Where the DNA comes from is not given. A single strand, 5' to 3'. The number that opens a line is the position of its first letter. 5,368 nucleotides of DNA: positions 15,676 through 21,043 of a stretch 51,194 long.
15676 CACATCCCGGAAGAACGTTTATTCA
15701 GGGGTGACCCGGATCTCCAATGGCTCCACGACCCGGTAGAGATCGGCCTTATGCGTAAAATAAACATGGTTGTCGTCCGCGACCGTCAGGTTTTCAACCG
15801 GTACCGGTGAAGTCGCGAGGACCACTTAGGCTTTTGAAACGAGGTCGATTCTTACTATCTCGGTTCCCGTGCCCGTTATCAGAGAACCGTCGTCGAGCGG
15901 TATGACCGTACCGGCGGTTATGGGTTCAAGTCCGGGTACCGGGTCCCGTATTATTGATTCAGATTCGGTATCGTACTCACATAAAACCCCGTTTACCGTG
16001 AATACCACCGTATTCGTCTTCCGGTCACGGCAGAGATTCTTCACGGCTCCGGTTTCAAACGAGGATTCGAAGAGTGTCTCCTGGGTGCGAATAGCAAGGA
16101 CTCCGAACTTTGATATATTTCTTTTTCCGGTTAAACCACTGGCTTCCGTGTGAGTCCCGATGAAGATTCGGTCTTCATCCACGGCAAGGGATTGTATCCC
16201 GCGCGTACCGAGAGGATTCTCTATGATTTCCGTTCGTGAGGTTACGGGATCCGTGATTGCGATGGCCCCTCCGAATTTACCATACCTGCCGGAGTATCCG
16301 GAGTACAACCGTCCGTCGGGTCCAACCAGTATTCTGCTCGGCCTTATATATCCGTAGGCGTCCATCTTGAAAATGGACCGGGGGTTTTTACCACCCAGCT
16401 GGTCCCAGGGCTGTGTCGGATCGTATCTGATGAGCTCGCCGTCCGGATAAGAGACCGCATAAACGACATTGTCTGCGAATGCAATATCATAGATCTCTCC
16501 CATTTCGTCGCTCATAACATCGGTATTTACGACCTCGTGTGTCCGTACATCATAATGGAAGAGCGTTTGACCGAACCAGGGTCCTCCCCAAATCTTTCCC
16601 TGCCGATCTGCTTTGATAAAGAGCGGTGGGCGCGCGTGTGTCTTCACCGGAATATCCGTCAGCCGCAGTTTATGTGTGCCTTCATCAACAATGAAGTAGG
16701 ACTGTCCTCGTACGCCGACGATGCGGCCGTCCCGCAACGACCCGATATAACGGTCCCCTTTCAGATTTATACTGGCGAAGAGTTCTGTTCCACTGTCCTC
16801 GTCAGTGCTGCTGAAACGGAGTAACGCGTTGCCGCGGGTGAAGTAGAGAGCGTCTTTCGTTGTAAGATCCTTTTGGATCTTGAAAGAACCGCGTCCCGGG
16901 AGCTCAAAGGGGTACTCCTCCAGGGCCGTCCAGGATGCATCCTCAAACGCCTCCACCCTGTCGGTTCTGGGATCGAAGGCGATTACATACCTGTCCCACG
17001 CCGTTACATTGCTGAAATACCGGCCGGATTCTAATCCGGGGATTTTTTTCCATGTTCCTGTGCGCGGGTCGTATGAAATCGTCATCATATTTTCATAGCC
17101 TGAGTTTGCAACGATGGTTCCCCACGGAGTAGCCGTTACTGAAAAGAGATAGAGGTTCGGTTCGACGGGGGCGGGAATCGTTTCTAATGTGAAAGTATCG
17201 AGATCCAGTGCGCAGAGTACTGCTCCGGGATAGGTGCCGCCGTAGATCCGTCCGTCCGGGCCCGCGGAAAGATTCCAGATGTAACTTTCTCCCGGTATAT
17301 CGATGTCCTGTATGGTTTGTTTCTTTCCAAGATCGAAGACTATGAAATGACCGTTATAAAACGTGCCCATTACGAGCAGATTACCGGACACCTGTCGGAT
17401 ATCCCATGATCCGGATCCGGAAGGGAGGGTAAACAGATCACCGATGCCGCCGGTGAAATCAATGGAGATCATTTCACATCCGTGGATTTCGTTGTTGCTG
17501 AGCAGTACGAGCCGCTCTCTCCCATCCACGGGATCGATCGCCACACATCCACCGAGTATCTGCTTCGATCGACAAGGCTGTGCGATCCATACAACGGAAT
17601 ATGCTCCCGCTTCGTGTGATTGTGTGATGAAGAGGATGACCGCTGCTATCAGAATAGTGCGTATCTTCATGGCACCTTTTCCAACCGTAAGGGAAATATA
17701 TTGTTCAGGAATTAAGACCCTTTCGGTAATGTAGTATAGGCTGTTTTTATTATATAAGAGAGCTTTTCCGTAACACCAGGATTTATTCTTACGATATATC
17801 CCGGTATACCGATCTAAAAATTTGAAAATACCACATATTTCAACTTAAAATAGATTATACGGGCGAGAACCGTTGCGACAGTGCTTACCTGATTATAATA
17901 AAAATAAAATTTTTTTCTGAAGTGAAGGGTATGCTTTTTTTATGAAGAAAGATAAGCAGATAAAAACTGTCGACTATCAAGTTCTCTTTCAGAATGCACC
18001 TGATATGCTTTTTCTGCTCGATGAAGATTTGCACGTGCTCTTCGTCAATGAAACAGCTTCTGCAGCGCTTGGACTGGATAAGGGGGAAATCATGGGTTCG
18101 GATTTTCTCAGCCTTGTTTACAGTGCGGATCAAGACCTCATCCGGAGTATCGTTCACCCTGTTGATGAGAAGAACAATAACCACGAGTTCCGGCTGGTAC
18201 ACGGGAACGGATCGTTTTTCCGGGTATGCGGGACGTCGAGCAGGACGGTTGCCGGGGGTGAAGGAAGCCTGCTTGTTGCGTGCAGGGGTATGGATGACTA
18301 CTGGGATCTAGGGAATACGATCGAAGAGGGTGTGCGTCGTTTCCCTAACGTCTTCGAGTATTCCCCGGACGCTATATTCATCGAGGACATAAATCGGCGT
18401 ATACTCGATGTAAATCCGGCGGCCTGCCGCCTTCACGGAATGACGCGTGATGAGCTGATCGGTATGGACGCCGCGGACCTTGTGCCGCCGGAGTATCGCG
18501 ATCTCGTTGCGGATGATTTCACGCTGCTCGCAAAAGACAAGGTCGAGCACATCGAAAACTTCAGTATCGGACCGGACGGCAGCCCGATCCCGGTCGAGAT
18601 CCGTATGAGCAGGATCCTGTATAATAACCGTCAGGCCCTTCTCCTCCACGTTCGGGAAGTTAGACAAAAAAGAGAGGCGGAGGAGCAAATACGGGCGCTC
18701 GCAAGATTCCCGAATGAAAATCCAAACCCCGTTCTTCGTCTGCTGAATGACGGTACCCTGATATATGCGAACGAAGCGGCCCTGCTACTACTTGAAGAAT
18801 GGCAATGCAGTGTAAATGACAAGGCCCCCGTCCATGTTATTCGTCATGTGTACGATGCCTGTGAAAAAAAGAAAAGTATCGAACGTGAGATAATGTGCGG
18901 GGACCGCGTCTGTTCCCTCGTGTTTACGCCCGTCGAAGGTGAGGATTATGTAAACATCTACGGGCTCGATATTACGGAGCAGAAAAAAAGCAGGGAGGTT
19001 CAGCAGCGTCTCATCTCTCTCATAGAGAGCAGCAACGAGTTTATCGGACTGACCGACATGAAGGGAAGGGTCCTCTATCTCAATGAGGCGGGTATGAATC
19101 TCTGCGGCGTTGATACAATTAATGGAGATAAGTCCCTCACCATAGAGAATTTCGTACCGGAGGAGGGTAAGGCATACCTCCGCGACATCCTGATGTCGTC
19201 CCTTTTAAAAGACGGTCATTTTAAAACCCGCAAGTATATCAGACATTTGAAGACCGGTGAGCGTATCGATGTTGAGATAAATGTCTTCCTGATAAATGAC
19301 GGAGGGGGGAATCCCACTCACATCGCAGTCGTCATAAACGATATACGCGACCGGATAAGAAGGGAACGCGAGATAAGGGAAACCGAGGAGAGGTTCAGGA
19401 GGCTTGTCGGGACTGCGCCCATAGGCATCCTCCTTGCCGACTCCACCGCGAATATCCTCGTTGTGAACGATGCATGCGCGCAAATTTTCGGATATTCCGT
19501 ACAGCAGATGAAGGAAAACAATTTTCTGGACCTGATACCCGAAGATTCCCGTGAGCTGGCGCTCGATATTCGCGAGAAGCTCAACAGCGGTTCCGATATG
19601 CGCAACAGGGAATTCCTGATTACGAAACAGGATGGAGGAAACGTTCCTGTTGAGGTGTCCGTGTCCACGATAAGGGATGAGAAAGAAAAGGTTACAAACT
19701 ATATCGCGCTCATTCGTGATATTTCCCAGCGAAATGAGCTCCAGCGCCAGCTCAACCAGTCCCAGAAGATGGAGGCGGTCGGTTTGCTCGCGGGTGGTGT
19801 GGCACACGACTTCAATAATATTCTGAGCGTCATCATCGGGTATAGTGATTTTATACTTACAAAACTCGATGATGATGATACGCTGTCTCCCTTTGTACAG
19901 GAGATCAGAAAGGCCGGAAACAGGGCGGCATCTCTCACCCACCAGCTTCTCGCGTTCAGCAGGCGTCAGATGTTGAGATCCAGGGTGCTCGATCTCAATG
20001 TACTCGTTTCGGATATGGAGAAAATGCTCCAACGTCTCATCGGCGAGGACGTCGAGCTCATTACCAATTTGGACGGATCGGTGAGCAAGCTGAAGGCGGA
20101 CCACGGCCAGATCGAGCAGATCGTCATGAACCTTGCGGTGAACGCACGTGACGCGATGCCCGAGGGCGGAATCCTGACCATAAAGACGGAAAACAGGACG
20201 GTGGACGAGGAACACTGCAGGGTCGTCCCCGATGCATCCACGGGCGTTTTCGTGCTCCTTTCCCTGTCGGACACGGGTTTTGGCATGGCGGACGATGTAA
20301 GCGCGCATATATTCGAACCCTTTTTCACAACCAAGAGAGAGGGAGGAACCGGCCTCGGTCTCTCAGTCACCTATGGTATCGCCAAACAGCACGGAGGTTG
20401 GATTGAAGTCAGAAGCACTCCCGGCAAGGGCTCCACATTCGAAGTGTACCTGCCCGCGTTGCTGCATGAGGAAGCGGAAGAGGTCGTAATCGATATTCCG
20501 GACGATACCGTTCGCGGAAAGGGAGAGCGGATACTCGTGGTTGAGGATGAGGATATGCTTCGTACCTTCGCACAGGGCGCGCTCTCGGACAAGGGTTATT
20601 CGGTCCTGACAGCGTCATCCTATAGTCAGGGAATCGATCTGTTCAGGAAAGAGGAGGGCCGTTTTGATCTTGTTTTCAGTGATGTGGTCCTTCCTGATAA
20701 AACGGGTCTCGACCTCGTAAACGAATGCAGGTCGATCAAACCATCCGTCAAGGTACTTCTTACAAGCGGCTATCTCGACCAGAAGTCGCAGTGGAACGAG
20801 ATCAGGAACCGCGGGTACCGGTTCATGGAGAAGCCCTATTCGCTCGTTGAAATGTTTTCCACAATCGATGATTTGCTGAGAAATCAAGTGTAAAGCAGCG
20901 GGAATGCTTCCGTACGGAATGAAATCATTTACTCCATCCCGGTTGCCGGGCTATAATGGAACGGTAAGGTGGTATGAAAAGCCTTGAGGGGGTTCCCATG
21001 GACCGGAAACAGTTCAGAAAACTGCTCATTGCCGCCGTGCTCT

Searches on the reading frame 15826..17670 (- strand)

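Call 52: search_protein_families(library=pfam, proteins=[window:15826-17670:-], max_evalue=0.0001)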
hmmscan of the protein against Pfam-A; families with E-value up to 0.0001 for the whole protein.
window:15826-17670:- (614 aa): 2 families
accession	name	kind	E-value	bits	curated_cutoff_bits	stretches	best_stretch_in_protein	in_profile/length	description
PF21959.2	DUF6923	-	1.3e-06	28.8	27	0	368-420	109-161/234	Repeat of unknown function (DUF6923)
PF13964.12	Kelch_6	-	6.5e-06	26.4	25.3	0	179-216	7-49/50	Kelch motif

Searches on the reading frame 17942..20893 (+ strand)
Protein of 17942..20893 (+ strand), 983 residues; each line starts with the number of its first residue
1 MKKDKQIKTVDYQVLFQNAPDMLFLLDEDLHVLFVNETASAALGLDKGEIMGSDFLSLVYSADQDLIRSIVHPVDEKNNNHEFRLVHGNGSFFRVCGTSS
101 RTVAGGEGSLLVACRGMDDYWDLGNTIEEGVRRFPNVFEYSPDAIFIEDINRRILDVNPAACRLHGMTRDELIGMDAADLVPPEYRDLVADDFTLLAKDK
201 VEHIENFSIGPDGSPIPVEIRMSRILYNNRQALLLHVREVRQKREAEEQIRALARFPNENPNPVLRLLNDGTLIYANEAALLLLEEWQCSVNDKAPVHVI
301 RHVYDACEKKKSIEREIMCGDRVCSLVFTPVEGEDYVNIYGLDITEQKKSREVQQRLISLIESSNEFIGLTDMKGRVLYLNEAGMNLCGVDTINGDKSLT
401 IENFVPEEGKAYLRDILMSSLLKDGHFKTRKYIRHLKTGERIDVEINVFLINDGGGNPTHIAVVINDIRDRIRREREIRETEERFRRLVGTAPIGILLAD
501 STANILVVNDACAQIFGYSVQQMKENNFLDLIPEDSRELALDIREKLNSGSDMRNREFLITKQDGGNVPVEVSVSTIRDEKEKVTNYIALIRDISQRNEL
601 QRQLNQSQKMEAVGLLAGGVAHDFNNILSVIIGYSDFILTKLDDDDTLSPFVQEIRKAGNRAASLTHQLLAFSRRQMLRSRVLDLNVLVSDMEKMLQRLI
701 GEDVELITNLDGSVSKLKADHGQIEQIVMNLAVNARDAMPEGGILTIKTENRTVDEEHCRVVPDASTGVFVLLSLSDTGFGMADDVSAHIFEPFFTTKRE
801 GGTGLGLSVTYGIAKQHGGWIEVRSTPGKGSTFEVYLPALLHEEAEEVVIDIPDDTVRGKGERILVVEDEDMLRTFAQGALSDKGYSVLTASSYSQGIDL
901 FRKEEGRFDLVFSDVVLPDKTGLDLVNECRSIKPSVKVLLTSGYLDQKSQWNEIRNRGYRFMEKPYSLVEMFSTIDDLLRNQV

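Call 52: search_protein_families(library=pfam, proteins=[window:17942-20893:+], max_evalue=0.0001)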
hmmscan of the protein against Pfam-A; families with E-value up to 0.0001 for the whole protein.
window:17942-20893:+ (983 aa): 9 families
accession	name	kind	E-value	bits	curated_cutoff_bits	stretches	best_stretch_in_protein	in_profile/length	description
PF00989.32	PAS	-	3.5e-53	178.9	22.6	4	483-594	1-113/113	PAS fold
PF13426.13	PAS_9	-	4e-47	159.2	27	3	494-596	2-103/103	PAS domain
PF08448.16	PAS_4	-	9.7e-36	122.8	23.1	3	138-244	1-109/110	PAS fold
PF13188.13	PAS_8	-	2.2e-33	113.5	21.8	3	483-539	1-54/65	PAS domain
PF08447.18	PAS_3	-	1.6e-25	89.6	25.6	1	506-589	2-87/89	PAS fold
PF02518.31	HATPase_c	-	2.3e-20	73.5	26.4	1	720-839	2-109/111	Histidine kinase-, DNA gyrase B-, and HSP90-like ATPase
PF00072.30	Response_reg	-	9e-15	55.3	30.2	1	864-975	1-110/111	Response regulator receiver domain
PF00512.31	HisKA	-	2.8e-09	37.3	26.9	1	615-676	4-64/66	His Kinase A (phospho-acceptor) domain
PF24820.1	Diguanyl_cycl_sensor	-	3.6e-06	27.3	28.1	0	496-580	9-99/109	Diguanylate cyclase-like sensor domain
